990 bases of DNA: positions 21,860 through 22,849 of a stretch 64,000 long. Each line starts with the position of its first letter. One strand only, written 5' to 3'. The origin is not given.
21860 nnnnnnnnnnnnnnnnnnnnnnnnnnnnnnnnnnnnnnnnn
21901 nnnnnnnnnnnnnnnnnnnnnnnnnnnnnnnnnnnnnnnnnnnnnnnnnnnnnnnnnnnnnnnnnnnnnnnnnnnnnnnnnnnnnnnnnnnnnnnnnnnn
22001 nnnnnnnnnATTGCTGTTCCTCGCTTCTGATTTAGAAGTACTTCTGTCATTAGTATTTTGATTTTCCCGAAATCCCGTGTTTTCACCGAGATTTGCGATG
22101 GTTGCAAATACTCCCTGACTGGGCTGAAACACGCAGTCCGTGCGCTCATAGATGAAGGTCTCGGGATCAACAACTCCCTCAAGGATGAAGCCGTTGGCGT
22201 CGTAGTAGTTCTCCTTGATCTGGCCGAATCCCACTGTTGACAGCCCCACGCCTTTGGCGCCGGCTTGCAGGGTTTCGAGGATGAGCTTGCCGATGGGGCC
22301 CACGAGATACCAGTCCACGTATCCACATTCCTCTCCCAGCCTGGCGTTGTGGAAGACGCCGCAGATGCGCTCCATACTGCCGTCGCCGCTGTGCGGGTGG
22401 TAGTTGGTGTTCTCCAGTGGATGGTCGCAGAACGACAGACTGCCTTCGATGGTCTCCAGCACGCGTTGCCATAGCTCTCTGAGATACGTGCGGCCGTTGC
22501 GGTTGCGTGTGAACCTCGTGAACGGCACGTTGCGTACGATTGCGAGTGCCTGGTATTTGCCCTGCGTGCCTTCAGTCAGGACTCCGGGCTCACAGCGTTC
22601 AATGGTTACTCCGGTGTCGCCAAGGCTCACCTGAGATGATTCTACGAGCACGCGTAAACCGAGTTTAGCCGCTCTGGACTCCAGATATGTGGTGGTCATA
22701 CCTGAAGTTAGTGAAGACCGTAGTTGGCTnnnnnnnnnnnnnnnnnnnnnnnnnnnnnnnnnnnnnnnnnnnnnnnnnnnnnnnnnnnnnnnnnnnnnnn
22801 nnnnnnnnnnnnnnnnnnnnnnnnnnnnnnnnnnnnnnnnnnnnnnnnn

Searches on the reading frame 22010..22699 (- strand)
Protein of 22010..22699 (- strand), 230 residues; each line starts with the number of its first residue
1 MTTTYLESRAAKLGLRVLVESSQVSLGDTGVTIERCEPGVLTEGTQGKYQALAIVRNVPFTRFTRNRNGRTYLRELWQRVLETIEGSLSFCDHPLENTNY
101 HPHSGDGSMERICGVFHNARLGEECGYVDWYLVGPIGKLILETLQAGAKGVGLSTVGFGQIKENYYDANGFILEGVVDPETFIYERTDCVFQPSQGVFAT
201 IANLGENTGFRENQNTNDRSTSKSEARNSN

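Call 109: search_solved_structures(query=A6, max_evalue=10, show_alignments=2)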
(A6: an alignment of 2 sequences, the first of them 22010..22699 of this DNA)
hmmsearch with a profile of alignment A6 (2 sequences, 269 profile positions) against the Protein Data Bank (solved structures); distinct sequences matched with E-value up to 10: 4.
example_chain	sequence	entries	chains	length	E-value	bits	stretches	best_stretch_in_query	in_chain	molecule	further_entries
5jbl_A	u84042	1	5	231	0.15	14.6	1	71-207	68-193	Prohead core protein protease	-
1u9p_A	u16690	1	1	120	0.8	12.2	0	73-92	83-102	pArc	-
8sua_A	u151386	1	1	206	1.3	11.5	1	56-112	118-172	DarR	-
8svd_A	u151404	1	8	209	1.3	11.5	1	56-112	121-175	DarR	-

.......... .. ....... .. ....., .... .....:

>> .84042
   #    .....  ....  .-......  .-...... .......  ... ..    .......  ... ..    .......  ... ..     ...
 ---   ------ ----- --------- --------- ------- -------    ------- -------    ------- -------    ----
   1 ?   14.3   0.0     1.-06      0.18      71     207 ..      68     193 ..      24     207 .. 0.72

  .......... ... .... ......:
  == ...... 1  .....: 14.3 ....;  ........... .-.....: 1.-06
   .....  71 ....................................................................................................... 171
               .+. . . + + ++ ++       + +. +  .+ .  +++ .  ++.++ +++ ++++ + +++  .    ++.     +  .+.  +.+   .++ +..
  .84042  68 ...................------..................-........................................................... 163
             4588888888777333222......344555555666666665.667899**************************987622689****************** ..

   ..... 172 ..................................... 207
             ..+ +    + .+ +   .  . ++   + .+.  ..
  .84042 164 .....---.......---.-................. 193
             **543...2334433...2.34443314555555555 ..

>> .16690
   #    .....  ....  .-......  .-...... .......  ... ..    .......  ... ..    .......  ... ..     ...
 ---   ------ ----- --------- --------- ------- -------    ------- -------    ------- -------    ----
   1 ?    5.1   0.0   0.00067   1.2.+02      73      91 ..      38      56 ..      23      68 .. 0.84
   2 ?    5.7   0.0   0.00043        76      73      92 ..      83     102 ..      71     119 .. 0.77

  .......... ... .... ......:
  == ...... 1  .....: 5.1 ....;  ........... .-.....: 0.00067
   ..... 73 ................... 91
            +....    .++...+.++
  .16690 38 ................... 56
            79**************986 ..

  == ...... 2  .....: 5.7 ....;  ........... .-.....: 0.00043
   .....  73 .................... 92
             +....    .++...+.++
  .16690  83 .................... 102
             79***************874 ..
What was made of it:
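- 20837..22699 (-): Probable prohead protease (T4 gp21 / S77-like N-terminal domain) fused to a coiled-coil scaffold. Relevant only to the leader hypothesis. The top PDB hit of the two-sequence profile is T4 gp21 (5jbl), E 0.15 (call 109).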
